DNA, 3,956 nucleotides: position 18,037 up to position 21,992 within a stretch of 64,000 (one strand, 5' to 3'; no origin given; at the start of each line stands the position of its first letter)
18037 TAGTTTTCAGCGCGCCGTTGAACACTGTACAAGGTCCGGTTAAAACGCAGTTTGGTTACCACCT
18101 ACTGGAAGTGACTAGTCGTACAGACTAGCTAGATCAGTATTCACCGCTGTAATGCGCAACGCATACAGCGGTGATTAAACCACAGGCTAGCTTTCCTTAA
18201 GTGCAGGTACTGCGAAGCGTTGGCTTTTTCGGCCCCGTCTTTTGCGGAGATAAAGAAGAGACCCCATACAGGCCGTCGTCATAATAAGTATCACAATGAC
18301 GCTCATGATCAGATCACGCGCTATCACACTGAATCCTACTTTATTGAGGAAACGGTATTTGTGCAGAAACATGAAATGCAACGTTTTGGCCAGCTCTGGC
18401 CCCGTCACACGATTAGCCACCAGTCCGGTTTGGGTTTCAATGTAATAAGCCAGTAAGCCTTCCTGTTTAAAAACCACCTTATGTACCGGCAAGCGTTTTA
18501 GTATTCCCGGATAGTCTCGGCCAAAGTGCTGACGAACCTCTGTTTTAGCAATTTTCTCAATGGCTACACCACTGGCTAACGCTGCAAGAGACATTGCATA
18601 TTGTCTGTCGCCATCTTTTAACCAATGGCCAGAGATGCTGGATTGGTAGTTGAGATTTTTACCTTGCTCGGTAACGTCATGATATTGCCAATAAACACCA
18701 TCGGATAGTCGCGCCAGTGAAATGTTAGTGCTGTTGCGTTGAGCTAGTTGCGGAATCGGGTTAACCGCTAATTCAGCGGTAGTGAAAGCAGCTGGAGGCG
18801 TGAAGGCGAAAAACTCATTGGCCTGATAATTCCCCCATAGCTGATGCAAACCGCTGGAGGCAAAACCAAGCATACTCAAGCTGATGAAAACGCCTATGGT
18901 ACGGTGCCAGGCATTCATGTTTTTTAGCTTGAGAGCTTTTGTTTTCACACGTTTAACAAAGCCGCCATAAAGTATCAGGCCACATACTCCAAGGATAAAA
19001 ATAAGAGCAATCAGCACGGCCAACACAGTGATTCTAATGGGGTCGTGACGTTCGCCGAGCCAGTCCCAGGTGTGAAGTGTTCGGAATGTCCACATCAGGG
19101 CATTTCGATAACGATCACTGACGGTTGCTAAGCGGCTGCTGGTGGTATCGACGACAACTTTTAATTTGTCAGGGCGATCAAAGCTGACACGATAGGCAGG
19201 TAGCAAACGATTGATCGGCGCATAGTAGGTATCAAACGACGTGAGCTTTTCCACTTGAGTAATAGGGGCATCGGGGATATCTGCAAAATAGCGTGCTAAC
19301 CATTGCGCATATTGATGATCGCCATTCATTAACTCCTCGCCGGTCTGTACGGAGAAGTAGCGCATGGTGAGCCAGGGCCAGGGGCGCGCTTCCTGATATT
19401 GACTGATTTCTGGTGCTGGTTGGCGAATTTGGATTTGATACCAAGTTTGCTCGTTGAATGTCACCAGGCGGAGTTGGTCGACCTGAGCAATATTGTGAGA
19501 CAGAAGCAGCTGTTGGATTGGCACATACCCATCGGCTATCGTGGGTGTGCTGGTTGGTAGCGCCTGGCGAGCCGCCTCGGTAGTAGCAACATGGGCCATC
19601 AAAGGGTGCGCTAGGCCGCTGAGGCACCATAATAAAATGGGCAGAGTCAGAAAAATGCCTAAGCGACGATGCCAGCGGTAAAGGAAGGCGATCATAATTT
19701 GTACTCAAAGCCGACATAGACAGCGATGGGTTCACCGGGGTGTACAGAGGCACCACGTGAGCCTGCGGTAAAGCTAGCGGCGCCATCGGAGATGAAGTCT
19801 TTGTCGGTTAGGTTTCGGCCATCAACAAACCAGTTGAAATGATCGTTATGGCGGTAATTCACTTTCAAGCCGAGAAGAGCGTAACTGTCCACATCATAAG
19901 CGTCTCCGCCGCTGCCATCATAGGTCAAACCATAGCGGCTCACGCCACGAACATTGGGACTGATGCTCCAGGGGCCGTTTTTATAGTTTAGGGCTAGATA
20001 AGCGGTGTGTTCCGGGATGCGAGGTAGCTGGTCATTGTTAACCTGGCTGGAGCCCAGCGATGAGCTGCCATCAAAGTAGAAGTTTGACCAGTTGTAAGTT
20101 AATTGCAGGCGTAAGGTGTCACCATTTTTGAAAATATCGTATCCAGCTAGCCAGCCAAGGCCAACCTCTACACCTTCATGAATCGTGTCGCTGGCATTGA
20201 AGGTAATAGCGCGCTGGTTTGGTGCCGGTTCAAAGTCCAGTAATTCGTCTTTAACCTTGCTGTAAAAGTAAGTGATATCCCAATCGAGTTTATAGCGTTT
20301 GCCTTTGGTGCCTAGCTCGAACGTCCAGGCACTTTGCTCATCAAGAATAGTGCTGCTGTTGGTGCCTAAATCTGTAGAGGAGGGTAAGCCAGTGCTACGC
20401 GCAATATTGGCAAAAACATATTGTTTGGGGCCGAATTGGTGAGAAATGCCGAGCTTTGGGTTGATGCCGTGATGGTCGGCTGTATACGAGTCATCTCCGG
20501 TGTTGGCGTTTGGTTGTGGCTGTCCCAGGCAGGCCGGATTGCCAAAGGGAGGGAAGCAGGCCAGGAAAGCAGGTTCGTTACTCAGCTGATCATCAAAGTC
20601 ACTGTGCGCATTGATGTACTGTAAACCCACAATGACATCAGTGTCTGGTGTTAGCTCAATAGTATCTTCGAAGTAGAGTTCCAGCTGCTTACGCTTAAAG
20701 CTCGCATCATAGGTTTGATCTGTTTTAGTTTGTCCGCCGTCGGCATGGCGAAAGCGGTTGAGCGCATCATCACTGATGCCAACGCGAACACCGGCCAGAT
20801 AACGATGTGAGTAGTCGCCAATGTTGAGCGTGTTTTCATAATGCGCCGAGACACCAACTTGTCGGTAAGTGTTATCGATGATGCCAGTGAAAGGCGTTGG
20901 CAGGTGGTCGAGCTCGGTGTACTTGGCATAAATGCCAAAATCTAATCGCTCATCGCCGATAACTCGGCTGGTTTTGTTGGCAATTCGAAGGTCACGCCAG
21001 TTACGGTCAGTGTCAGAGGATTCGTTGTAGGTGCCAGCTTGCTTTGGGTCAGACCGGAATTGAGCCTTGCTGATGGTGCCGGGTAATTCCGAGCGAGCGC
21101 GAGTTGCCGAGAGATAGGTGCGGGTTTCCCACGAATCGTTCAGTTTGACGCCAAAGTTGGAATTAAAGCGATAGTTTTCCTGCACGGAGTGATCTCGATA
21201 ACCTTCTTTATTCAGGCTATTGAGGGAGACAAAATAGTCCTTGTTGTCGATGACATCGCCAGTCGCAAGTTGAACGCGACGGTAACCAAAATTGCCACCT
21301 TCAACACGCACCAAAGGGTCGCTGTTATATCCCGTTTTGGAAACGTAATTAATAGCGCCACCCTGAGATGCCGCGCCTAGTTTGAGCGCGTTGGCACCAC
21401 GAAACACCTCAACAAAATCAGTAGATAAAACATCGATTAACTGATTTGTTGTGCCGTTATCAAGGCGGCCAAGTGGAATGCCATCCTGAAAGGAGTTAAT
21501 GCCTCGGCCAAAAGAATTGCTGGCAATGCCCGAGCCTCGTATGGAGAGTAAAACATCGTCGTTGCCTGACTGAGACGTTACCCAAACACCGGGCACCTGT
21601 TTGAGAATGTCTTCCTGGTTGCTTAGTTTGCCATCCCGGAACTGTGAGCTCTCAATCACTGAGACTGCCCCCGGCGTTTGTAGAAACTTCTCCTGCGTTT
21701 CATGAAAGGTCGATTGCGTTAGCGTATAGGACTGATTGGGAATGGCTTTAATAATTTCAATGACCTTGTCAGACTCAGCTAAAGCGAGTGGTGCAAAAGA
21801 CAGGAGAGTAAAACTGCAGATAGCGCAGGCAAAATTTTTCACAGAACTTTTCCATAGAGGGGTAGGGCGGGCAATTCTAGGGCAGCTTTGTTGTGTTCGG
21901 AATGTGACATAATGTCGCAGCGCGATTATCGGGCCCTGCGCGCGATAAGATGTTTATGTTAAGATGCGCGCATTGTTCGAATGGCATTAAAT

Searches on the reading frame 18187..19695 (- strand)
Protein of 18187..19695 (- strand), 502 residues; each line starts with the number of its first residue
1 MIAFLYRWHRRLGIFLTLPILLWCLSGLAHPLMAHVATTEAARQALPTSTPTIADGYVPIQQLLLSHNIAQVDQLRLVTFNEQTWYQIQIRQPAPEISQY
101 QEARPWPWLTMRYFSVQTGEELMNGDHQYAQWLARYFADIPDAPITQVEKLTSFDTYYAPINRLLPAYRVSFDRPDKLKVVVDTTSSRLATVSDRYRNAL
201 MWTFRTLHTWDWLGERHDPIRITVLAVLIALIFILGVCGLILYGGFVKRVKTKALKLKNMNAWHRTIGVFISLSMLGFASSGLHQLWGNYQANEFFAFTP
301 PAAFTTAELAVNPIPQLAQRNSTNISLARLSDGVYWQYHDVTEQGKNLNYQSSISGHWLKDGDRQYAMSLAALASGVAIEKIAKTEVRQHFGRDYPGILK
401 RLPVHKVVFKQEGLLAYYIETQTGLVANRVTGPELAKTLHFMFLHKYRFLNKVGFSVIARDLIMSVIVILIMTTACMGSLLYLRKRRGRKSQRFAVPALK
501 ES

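Call 13: search_protein_families(library=pfam, proteins=[window:18187-19695:-])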
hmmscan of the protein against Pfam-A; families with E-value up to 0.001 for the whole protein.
window:18187-19695:- (502 aa): 1 family
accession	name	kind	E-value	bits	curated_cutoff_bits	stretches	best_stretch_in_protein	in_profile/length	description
PF03929.21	PepSY_TM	-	1.3e-11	45.3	28.8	1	7-483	2-293/295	PepSY-associated TM region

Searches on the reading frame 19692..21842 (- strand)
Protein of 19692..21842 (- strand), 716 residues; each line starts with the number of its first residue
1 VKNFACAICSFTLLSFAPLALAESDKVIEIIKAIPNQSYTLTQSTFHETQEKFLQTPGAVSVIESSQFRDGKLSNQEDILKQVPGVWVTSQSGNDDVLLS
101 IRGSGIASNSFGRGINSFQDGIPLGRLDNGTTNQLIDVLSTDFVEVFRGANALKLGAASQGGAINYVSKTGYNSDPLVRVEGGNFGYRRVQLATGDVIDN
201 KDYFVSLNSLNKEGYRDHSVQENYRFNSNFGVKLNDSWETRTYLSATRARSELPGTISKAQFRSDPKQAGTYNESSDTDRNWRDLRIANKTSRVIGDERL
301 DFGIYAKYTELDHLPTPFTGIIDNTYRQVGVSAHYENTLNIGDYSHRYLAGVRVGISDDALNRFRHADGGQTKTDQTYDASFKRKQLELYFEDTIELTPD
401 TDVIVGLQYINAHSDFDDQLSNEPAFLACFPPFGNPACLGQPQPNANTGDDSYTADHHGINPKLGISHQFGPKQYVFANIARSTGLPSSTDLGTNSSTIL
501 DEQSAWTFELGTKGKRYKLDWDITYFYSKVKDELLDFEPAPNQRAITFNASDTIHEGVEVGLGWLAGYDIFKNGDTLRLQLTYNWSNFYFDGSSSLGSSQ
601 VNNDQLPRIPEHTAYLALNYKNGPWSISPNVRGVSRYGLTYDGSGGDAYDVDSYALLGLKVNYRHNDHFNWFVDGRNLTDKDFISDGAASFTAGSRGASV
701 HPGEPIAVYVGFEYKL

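Call 13: search_protein_families(library=pfam, proteins=[window:19692-21842:-])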
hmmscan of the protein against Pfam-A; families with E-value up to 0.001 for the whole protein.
window:19692-21842:- (716 aa): 2 families
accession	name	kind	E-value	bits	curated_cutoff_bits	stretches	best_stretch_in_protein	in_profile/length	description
PF00593.30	TonB_dep_Rec_b-barrel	-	1.3e-33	118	27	1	208-678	42-436/436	TonB dependent receptor-like, beta-barrel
PF07715.20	Plug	-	3e-13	50.7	23.9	1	55-163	4-107/107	TonB-dependent Receptor Plug Domain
